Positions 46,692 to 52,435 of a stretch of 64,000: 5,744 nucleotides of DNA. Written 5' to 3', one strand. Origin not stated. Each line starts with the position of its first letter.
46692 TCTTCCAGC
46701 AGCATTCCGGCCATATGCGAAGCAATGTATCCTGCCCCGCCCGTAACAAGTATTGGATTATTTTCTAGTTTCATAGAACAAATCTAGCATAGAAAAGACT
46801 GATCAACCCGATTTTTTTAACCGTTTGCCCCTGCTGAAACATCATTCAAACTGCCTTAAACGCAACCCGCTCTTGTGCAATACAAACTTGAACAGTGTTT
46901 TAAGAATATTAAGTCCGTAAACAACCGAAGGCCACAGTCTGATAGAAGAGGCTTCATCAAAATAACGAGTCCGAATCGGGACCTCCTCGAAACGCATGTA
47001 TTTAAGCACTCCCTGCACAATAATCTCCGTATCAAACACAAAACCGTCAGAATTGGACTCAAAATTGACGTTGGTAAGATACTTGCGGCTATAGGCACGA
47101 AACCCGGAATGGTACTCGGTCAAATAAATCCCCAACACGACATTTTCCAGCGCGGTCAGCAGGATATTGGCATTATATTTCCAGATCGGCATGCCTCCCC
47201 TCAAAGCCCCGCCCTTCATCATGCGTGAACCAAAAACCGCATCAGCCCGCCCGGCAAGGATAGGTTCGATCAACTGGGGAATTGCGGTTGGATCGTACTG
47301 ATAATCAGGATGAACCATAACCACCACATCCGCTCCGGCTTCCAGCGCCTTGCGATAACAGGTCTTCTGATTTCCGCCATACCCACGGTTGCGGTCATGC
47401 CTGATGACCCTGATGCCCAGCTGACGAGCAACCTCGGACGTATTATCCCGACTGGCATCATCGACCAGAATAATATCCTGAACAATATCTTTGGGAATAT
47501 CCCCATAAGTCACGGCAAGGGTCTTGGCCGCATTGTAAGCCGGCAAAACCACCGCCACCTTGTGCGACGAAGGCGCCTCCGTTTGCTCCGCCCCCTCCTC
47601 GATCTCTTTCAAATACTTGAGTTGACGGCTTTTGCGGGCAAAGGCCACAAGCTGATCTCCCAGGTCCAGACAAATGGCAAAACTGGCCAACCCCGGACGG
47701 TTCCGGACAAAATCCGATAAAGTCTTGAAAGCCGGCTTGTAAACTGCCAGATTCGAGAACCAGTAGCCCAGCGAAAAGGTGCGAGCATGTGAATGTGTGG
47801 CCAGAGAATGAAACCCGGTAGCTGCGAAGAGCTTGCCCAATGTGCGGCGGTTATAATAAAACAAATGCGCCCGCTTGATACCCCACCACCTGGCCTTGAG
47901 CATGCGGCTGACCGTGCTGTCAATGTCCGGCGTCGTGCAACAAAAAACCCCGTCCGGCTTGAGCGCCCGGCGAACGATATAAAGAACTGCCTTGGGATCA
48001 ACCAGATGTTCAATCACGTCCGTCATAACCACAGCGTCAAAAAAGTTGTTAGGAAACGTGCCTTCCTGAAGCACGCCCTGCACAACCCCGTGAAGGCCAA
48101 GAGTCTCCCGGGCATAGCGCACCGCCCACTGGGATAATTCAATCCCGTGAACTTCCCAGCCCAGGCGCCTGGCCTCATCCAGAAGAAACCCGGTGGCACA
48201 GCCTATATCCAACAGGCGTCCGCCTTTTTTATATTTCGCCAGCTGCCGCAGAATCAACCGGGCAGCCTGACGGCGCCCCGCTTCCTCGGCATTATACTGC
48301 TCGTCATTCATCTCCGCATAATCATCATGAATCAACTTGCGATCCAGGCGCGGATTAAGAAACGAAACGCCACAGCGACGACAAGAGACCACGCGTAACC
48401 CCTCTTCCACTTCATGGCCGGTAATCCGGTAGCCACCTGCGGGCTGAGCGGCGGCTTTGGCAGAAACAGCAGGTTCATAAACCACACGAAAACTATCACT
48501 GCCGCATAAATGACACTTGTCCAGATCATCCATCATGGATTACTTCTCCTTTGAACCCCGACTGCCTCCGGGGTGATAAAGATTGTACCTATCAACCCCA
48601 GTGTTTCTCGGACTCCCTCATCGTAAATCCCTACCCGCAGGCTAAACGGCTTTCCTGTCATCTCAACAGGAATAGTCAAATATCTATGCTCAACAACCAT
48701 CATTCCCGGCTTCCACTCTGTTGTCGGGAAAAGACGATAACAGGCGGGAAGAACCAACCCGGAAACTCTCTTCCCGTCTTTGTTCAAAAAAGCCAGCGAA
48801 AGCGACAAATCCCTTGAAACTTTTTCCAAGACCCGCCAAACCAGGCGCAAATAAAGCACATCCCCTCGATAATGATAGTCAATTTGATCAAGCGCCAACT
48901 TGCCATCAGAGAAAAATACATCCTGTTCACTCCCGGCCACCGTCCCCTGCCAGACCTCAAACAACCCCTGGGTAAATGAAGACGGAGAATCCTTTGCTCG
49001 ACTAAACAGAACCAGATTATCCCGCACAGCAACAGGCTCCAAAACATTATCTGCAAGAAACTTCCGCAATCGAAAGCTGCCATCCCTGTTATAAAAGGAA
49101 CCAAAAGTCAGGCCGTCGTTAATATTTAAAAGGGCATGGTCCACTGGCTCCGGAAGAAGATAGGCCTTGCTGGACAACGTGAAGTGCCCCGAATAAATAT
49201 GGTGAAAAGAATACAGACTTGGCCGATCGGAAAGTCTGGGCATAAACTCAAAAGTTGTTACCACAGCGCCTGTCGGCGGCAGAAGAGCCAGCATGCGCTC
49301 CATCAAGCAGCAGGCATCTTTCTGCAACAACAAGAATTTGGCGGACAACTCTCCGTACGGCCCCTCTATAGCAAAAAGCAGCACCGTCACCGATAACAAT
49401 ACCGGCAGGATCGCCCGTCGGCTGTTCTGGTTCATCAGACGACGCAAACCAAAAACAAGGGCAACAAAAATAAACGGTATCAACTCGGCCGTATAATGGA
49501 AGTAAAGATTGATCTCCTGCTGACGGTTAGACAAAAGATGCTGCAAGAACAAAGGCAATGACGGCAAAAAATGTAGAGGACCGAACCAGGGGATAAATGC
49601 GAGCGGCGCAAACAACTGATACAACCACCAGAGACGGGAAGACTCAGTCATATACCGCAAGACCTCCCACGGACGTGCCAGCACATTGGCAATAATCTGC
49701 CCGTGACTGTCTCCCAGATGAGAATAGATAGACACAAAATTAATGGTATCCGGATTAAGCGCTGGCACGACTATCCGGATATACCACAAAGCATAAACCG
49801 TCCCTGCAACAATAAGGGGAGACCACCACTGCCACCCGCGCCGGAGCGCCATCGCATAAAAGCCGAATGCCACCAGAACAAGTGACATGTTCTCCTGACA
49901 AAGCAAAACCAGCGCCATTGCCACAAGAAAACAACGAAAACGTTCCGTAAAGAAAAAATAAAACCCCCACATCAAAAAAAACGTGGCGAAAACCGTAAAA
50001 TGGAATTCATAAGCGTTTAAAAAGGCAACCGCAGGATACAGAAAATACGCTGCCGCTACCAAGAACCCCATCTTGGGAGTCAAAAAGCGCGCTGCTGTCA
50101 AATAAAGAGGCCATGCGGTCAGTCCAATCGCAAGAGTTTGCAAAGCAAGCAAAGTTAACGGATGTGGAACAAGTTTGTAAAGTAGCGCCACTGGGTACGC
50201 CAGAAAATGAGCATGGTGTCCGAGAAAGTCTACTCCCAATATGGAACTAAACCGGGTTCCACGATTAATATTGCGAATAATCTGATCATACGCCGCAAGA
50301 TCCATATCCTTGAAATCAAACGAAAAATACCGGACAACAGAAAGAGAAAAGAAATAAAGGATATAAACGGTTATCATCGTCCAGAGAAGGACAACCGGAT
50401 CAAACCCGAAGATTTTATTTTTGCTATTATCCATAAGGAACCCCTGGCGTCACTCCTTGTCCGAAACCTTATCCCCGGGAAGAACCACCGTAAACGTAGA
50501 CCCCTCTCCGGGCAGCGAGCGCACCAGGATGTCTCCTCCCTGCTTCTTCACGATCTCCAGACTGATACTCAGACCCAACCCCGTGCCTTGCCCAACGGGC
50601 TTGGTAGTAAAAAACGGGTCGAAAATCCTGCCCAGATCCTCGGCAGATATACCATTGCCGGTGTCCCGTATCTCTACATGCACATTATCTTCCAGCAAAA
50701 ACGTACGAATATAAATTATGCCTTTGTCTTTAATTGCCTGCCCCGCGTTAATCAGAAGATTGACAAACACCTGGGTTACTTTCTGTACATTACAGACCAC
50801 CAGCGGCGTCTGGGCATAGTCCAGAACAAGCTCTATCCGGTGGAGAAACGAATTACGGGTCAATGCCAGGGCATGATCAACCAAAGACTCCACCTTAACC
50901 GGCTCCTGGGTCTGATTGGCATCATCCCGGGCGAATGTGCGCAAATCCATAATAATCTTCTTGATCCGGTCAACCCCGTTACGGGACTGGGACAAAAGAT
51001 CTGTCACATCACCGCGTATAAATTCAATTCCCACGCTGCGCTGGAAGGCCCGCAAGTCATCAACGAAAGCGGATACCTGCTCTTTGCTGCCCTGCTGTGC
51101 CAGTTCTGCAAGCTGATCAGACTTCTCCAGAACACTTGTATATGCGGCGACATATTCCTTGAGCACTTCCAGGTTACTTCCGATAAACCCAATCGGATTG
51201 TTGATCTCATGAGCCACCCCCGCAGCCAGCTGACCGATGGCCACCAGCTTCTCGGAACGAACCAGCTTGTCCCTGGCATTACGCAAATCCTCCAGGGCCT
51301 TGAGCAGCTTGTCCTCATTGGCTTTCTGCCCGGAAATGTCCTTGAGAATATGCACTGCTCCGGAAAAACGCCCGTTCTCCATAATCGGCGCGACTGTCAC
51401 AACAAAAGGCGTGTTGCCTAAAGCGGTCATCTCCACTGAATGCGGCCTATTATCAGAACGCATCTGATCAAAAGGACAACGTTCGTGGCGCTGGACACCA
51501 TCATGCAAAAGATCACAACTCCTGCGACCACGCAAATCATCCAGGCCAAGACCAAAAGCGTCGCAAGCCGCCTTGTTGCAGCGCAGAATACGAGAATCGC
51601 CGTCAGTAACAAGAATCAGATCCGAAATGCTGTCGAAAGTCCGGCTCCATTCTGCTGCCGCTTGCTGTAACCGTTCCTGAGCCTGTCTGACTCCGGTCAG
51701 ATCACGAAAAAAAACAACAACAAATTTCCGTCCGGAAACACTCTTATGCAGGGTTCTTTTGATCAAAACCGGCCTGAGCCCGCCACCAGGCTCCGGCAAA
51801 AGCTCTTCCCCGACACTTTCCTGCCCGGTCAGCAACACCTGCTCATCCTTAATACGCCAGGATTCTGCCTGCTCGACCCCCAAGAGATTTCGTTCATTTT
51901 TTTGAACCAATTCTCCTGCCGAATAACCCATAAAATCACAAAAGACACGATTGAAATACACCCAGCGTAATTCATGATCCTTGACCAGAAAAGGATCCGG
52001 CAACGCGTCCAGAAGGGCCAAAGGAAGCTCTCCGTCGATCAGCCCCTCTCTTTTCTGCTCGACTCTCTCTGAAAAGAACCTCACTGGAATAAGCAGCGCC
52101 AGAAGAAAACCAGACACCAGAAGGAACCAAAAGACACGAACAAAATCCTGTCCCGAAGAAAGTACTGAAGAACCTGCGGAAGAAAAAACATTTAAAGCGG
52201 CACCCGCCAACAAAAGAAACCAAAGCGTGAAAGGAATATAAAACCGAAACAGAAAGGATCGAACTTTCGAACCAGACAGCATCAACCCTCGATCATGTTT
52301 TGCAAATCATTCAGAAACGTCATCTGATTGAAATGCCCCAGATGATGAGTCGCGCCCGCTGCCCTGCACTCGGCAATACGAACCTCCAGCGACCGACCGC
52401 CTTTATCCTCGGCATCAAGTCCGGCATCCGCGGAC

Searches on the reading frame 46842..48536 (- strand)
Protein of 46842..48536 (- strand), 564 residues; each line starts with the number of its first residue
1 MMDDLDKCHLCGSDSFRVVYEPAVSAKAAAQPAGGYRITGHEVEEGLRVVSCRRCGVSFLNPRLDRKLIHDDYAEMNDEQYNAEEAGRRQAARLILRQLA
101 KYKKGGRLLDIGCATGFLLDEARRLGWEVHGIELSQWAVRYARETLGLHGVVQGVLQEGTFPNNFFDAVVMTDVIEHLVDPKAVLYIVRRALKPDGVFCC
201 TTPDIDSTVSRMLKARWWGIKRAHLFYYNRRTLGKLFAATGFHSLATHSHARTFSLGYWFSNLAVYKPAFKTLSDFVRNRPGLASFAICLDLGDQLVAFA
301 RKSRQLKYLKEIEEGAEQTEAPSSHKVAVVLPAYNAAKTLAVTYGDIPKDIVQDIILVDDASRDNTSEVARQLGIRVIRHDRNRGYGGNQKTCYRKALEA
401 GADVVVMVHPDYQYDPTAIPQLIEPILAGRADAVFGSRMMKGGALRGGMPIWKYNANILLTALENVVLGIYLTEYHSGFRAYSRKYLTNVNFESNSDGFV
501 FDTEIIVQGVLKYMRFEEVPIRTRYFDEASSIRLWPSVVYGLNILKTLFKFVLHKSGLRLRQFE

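Call 30: search_protein_families(library=pfam, proteins=[window:46842-48536:-], max_evalue=0.001)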
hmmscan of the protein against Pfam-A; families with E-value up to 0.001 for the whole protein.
window:46842-48536:- (564 aa): 8 families
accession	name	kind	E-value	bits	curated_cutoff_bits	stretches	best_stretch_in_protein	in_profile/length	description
PF13489.12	Methyltransf_23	-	1.9e-30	106.2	27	1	87-243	5-160/164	Methyltransferase domain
PF00535.33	Glycos_transf_2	-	8.5e-24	84.8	23.3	1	329-487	2-164/168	Glycosyl transferase family 2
PF08241.18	Methyltransf_11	-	1.1e-17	64.8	21.2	1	109-200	1-95/95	Methyltransferase domain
PF08242.18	Methyltransf_12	-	8.3e-15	55.8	30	1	109-198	1-98/98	Methyltransferase domain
PF13847.12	Methyltransf_31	-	5.6e-14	52.5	27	1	103-212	2-121/145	Methyltransferase domain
PF13649.12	Methyltransf_25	-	2.2e-13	51.1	27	1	109-196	2-97/97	Methyltransferase domain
PF02353.26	CMAS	-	1.4e-06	28.2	27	1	81-202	41-166/273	Mycolic acid cyclopropane synthetase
PF07021.18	MetW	-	2e-06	28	21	1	102-186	11-96/193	Methionine biosynthesis protein MetW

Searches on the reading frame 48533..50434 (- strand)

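Call 30: search_protein_families(library=pfam, proteins=[window:48533-50434:-], max_evalue=0.001)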
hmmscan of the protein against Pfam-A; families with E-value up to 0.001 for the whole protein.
window:48533-50434:- (633 aa): 1 family
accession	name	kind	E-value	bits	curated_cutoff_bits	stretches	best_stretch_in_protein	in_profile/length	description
PF09852.15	DUF2079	-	2.1e-52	179.2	28.2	1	35-412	1-402/459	Predicted membrane protein (DUF2079)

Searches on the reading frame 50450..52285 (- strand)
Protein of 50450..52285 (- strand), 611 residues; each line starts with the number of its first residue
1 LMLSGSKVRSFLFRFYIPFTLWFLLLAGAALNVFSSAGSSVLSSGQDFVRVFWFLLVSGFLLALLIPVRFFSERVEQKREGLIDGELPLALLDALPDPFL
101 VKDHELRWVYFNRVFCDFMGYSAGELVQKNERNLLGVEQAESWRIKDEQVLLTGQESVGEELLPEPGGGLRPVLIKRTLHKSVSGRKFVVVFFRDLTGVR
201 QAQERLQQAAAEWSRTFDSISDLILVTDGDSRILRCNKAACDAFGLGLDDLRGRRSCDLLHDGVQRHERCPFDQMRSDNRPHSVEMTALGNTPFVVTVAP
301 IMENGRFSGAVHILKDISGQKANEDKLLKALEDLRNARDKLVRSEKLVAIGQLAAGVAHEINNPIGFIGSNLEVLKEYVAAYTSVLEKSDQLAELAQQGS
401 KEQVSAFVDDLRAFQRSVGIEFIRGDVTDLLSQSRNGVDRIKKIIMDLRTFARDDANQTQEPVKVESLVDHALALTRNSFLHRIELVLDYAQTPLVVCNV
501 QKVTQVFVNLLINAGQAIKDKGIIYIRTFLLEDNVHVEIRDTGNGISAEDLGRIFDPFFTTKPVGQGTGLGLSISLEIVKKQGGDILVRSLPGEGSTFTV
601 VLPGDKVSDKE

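Call 30: search_protein_families(library=pfam, proteins=[window:50450-52285:-], max_evalue=0.001)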
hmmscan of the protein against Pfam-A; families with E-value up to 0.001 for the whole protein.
window:50450-52285:- (611 aa): 6 families
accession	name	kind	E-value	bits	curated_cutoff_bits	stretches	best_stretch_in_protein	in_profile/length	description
PF08448.16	PAS_4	-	7.4e-24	84.5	23.1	2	92-200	1-109/110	PAS fold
PF02518.31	HATPase_c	-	4.2e-22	79.1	26.4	1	501-604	4-109/111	Histidine kinase-, DNA gyrase B-, and HSP90-like ATPase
PF00989.32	PAS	-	2.1e-20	73.2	22.6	2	90-195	5-112/113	PAS fold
PF13426.13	PAS_9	-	6.6e-20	71.8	27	2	222-318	2-102/103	PAS domain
PF13188.13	PAS_8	-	1e-12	47.9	21.8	1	215-263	5-53/65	PAS domain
PF00512.31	HisKA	-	1.2e-09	38.5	26.9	1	351-416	3-62/66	His Kinase A (phospho-acceptor) domain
